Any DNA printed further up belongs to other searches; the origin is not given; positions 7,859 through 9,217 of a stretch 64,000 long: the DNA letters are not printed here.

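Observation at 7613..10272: Three copies of a 17-21-bp palindrome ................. at the rep, parB2 and parA2 promoters: a global operator / centromere motif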

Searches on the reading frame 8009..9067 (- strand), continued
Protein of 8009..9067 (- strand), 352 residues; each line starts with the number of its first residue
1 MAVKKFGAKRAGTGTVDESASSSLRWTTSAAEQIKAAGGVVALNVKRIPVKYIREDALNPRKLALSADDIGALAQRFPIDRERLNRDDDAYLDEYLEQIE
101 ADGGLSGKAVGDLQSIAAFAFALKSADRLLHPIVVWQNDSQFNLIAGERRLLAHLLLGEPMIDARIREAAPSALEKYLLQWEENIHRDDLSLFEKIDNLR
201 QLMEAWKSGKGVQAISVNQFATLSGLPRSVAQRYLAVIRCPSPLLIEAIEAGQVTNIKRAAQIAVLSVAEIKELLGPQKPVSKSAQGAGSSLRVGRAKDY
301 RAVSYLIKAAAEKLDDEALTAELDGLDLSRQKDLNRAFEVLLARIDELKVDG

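Call 39: search_solved_structures(query=A1, max_evalue=0.01, show_alignments=2)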
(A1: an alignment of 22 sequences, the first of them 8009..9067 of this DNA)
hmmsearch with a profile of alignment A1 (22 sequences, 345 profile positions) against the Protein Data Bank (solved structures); distinct sequences matched with E-value up to 0.01: 10.
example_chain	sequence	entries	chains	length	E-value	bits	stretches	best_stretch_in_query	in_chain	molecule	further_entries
4umk_A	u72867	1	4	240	1.7e-11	47.2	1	114-251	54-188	PROBABLE CHROMOSOME-PARTITIONING PROTEIN PARB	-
7ol9_A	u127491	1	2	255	3.7e-09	39.5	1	118-287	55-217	Nucleoid occlusion protein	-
1vz0_A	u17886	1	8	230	9.5e-07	31.6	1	119-260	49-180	Chromosome-partitioning protein Spo0J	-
7ng0_A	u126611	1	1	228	2e-06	30.5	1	109-282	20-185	Nucleoid occlusion protein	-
7nfu_A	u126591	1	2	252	1.1e-05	28.1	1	112-282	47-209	Nucleoid occlusion protein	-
7bnk_A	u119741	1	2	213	2.1e-05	27.2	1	127-227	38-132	ParB family protein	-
7bnr_A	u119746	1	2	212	2.3e-05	27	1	127-226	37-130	ParB family protein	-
6sdk_A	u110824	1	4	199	0.00012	24.6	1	130-242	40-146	Stage 0 sporulation protein J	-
7o0n_A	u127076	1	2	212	0.00027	23.5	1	127-226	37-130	ParB family protein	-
6t1f_A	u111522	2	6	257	0.0014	21.2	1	141-283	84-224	Chromosome-partitioning protein ParB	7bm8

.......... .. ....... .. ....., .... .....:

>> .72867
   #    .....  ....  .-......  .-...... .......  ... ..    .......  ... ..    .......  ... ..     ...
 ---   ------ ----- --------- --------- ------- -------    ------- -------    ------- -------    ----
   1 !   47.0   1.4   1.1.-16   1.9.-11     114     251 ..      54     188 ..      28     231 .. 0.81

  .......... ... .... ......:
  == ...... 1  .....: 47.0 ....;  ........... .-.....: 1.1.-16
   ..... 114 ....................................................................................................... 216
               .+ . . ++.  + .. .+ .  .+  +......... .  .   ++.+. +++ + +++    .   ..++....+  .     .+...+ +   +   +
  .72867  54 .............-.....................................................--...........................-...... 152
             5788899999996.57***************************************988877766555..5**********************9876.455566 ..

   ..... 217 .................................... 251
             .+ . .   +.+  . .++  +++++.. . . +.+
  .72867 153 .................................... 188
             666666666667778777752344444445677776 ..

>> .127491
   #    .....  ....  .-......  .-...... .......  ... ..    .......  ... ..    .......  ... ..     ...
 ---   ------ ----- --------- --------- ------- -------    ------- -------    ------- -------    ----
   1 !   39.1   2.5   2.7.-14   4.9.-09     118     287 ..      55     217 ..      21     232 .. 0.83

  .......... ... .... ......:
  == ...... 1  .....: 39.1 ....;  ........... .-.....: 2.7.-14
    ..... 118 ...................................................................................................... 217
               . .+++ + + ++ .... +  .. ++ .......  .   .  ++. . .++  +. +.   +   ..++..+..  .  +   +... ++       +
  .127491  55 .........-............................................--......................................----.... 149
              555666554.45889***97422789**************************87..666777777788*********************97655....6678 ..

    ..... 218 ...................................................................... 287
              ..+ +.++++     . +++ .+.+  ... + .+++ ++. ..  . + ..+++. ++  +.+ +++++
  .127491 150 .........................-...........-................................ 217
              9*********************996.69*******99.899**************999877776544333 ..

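Call 49: predict_structure(alignment_id=A1)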
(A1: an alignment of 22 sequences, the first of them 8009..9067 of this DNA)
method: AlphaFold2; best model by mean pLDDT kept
length: 352 residues; sequences in the alignment: 22
mean_pLDDT: 78.0   pTM: 0.58
mean pLDDT of the five models: 78.0, 76.6, 76.0, 74.8, 74.1
residues with pLDDT >= 90: 97; 70-90: 181; 50-70: 21; < 50: 53
segments of 3 or more residues with pLDDT < 50: 1-42, 279-288
pLDDT, mean of each block of 10 residues (from residue 1): 29 29 35 39 68 78 85 92 86 92 84 89 74 83 87 90 85 84 75 89 91 92 91 95 91 90 93 71 41 78 87 84 87 86 80 50
secondary structure, 60 per line:
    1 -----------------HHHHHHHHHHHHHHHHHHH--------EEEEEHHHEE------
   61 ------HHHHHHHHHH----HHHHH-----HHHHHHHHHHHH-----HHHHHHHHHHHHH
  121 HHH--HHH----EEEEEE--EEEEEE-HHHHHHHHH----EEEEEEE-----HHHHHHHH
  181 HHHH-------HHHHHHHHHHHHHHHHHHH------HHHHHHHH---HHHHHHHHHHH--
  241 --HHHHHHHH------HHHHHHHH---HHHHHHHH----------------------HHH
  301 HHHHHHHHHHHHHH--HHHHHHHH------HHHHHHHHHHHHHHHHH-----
elements in order: H18-36 E45-49 H67-76 H81-85 H91-102 H108-123 E133-138 E141-146 H148-156 E161-167 H173-184 H192-210 H217-224 H228-238 H243-250 H257-264 H268-275 H298-314 H317-324 H331-347

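Call 53: fold_search(model_id=the predicted structure, library=pdb)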
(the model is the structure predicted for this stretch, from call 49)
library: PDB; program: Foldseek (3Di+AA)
matches with E <= 10: 170; with E <= 0.001: 33
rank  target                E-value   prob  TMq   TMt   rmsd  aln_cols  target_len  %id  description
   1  7bnk_B                2.9e-08  1.00  0.23  0.40  13.8       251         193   19  Crystal structure of ParB from Myxococcus xanthus bound to CDP and Monothiophosphate (released 2021-09-08)
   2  7bnk_A                1.4e-07  1.00  0.23  0.40  13.8       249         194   19  Crystal structure of ParB from Myxococcus xanthus bound to CDP and Monothiophosphate (released 2021-09-08)
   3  7bnr_A                1.7e-07  1.00  0.23  0.40  13.7       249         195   19  Crystal structure of a ParB Q52A mutant from Myxococcus xanthus bound to CTPyS (released 2021-09-08)
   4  7nfu_B                1.9e-07  1.00  0.40  0.62   4.3       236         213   20  Crystal structure of C-terminally truncated Geobacillus thermoleovorans nucleoid occlusion protein Noc (released 2021-02-17)
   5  7o0n_A                4.2e-07  1.00  0.23  0.39  13.2       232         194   19  Crystal structure of a ParB E93A mutant from Myxococcus xanthus bound to CDP and monothiophosphate (released 2021-09-15)
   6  7nfu_A                4.7e-07  1.00  0.41  0.61   5.4       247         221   20  Crystal structure of C-terminally truncated Geobacillus thermoleovorans nucleoid occlusion protein Noc (released 2021-02-17)
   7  7ol9_B                5.2e-07  1.00  0.23  0.37  14.2       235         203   20  Crystal structure of C-terminally truncated Bacillus subtilis nucleoid occlusion protein (Noc) complexed to the Noc-bi (released 2022-03-09)
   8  7bm8_A                5.7e-07  1.00  0.22  0.40  14.0       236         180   18  Crystal structure of the C-terminally truncated chromosome-partitioning protein ParB from Caulobacter crescentus compl (released 2021-04-28)
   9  7bnr_B                8.9e-07  1.00  0.23  0.39  13.8       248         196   19  Crystal structure of a ParB Q52A mutant from Myxococcus xanthus bound to CTPyS (released 2021-09-08)
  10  6sdk_B                1.6e-06  1.00  0.23  0.38  13.8       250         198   18  Crystal structure of bacterial ParB dimer bound to CDP (released 2019-10-23)
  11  8qa9_B                2.0e-06  1.00  0.38  0.59   5.5       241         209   15  Crystal structure of the RK2 plasmid encoded co-complex of the C-terminally truncated transcriptional repressor protei (released 2024-02-21)
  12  7ol9_A                2.3e-06  1.00  0.20  0.35  14.5       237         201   20  Crystal structure of C-terminally truncated Bacillus subtilis nucleoid occlusion protein (Noc) complexed to the Noc-bi (released 2022-03-09)
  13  1vz0_F                2.8e-06  1.00  0.38  0.64   3.9       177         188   24  Chromosome segregation protein Spo0J from Thermus thermophilus (released 2004-07-19)
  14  7ng0                  2.8e-06  1.00  0.22  0.36  14.3       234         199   21  Crystal structure of N- and C-terminally truncated Geobacillus thermoleovorans nucleoid occlusion protein Noc (released 2021-02-17)
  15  8qa9_A                3.2e-06  1.00  0.39  0.61   5.9       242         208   15  Crystal structure of the RK2 plasmid encoded co-complex of the C-terminally truncated transcriptional repressor protei (released 2024-02-21)
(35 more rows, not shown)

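Call 65: search_dna_similar(query=window:8009-9067:-, collection=plasmids, mode=protein, max_rows=30, max_evalue=1e-10)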
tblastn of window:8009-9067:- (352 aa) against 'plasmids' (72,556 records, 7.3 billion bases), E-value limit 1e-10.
Records with a match: 17; places in all: 17; records where one place covers at least 80% of the query: 3.
Best place of each record, by identity: <60% 17.
By first word of the organism name: Legionella 12; Aquicella 2; Candidatus 2; Thioalkalivibrio 1.
By predicted mobility (MOB-suite, as given by PLSDB): conjugative 12; non-mobilizable 5.
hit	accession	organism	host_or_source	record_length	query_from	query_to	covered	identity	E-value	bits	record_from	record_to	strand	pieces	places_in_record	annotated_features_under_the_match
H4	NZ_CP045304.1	Legionella longbeachae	Homo sapiens,Sputum sample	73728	15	348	95%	22.2%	7e-14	80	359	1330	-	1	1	ParB/RepB/Spo0J family partition protein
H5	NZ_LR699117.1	Aquicella lusitana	Borehole HDN1, spa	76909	43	273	66%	31.8%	2e-23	108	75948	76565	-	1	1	ParB/RepB/Spo0J family partition protein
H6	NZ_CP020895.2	Legionella longbeachae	Homo sapiens,Respiratory sample - sputum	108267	15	349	95%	21.9%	5e-13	78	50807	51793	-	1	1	ParB/RepB/Spo0J family partition protein | hypothetical protein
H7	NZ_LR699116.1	Aquicella lusitana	Borehole HDN1, spa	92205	36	347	89%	23.1%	2e-11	73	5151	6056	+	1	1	ParB/RepB/Spo0J family partition protein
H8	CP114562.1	Candidatus Manganitrophus sp.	activated carbon metagenome,metagenomic ...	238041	21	267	70%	27.0%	9e-17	89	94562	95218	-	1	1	ParB/RepB/Spo0J family partition protein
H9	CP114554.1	Candidatus Manganitrophus sp.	activated carbon metagenome,metagenomic ...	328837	21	267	70%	27.0%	9e-17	89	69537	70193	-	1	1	ParB/RepB/Spo0J family partition protein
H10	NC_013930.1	Thioalkalivibrio sp. K90mix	-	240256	44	242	57%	33.2%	7e-13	77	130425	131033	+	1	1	ParB N-terminal domain-containing protein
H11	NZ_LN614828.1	Legionella fallonii LLAP-10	-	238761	43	275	66%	28.1%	2e-12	76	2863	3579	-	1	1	ParB N-terminal domain-containing protein | ParA family protein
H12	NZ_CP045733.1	Legionella sp. MW5194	Water,water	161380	49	275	64%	28.8%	9e-13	77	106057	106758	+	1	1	ParB N-terminal domain-containing protein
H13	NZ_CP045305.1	Legionella longbeachae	Homo sapiens,Sputum sample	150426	61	275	61%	28.6%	1e-12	77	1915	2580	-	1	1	ParB N-terminal domain-containing protein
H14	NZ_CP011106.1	Legionella pneumophila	Homo sapiens,sputum sample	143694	61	275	61%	28.6%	2e-12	76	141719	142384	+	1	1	ParB N-terminal domain-containing protein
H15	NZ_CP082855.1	Legionella anisa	-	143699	61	275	61%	28.6%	2e-12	76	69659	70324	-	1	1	ParB N-terminal domain-containing protein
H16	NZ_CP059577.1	Legionella sp. PC997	Biofilm - potable water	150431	61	275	61%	28.6%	2e-12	76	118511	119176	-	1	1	ParB N-terminal domain-containing protein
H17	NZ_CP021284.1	Legionella pneumophila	Homo sapiens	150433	61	275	61%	28.6%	2e-12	76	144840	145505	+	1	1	ParB N-terminal domain-containing protein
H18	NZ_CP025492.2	Legionella sainthelensi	Homo sapiens,Clinical ...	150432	61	275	61%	28.6%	2e-12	76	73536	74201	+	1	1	ParB N-terminal domain-containing protein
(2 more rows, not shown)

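Call 84: search_protein_representatives(alignment_id=A1)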
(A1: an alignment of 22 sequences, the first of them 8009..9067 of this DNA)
Query: 22 sequences, 345 profile positions. Proteins with E-value up to 0.001 (for the whole library): 7418; up to 1e-10: 489; up to 1e-30: 109. The best 150 are listed.
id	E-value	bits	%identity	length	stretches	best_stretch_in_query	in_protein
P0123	3.6e-141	486.8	-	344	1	1-342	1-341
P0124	5.9e-120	417.0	-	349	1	3-342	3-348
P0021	1.8e-119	415.4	-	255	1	2-249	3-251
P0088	4.2e-116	404.4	-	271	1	73-343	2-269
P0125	1.6e-114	399.1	-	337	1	1-341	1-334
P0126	1.2e-112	393.0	-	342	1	2-343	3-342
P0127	1.7e-111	389.2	-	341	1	4-342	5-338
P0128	6.2e-111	387.4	-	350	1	1-339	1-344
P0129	2.8e-108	378.6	-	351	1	1-342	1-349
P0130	2.4e-101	355.8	-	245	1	1-241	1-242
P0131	1.6e-100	353.2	-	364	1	2-343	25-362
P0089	5.7e-98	344.7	-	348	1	2-343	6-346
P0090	2.2e-95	336.2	-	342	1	2-339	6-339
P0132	3.1e-94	332.4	-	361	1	5-343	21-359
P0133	2.1e-91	323.2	-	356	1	3-337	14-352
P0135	6.8e-87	308.3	-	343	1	10-343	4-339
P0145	3.0e-65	237.2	-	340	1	12-341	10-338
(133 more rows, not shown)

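Call 85: find_related_loci(query=A1, collection=viral_contigs, flank=3000)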
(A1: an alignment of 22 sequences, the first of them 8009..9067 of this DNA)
Query A1 (352 aa) in viral_contigs; peptide patterns used: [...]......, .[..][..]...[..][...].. (x = any residue, [..] = any of these).
75 stretches matched a pattern, but none encodes a relative of the query by tblastn (E <= 1e-3).

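Call 86: find_homologous_proteins(query=A1, max_evalue=1e-20)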
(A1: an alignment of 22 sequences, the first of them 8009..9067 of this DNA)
Query A1 (22 sequences) (352 aa, profile of the alignment): 165 proteins with E <= 1e-20 among 8000 candidates; the best 120 are listed.
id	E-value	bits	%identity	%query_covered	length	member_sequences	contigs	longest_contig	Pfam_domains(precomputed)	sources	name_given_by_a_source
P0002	7.3e-159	547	83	100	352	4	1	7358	PF02195.27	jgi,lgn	jgi:ParB-like chromosome segregation protein Spo0J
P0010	2.1e-156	539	76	100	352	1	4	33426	PF02195.27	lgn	-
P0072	4.7e-156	537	42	79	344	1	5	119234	PF02195.27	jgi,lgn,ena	-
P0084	5.0e-156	537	37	99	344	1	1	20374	PF02195.27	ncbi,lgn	-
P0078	5.9e-156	537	38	98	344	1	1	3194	PF02195.27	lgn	-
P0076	7.1e-156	537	38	98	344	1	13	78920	PF02195.27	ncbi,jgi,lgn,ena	jgi:ParB-like chromosome segregation protein Spo0J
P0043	7.1e-156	537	42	97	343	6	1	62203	PF02195.27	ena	-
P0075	9.0e-156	536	38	98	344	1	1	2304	PF02195.27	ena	-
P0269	1.0e-155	536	37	99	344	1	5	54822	PF02195.27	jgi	-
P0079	1.1e-155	536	38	99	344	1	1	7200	PF02195.27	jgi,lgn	jgi:hypothetical protein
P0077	1.3e-155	536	38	99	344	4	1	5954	PF02195.27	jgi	jgi:ParB-like chromosome segregation protein Spo0J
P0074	1.6e-155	536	38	99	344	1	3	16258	PF02195.27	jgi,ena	jgi:hypothetical protein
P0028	1.6e-155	536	43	99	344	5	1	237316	PF02195.27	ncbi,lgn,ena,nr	ncbi:MAG: hypothetical protein B0W54_20560 [Cellvibrio sp. 79]|nr:MAG: hypothetical protein B0W54_20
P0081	2.0e-155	535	37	99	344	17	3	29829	PF02195.27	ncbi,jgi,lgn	ncbi:MAG: ParB-like chromosome segregation protein Spo0J [Colwellia sp.]|jgi:ubiquitin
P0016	2.1e-155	535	73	99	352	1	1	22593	PF02195.27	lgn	-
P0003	6.3e-154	530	78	100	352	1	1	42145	PF02195.27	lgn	-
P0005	6.8e-154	530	77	99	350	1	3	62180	PF02195.27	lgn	-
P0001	1.3e-153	529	100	100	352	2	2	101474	PF02195.27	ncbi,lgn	-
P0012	2.2e-152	525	75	100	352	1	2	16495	PF02195.27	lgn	-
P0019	5.3e-150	518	70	99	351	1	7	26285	PF02195.27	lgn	-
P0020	1.2e-149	516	67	100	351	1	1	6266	PF02195.27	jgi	jgi:ParB-like chromosome segregation protein Spo0J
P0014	1.3e-149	516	73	100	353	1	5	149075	PF02195.27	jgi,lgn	jgi:hypothetical protein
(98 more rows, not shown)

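Call 88: find_encoding_contigs(protein=P0145, flank=3000, max_places=1)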
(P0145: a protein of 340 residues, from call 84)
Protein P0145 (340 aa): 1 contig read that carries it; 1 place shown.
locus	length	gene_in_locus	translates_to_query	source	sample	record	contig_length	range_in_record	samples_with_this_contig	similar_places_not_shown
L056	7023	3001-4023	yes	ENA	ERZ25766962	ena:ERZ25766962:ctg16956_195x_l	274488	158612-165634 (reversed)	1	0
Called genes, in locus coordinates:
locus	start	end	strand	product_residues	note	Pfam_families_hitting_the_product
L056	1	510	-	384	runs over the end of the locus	-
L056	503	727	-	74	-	PF13560:HTH_31, PF12844:HTH_19 (weak), PF01381:HTH_3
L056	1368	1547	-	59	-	-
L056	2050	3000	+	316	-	PF01656:CbiA, PF13614:AAA_31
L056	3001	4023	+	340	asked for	-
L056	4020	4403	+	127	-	-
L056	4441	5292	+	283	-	PF10134:RPA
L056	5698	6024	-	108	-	PF02452:PemK_toxin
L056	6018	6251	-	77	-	-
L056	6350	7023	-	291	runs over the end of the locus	PF13276:HTH_21, PF00665:rve, PF13683:rve_3, PF13333:rve_2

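Call 91: find_encoding_contigs(protein=P0135, flank=3000, max_places=2)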
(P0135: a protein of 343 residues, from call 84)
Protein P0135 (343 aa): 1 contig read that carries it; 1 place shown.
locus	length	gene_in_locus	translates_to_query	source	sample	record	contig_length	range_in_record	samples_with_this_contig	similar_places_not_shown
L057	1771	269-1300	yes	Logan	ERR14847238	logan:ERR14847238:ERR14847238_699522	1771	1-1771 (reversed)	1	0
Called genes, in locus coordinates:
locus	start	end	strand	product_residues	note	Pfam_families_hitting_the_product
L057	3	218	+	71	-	?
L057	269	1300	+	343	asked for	PF02195:ParB_N (faint)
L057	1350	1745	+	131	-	-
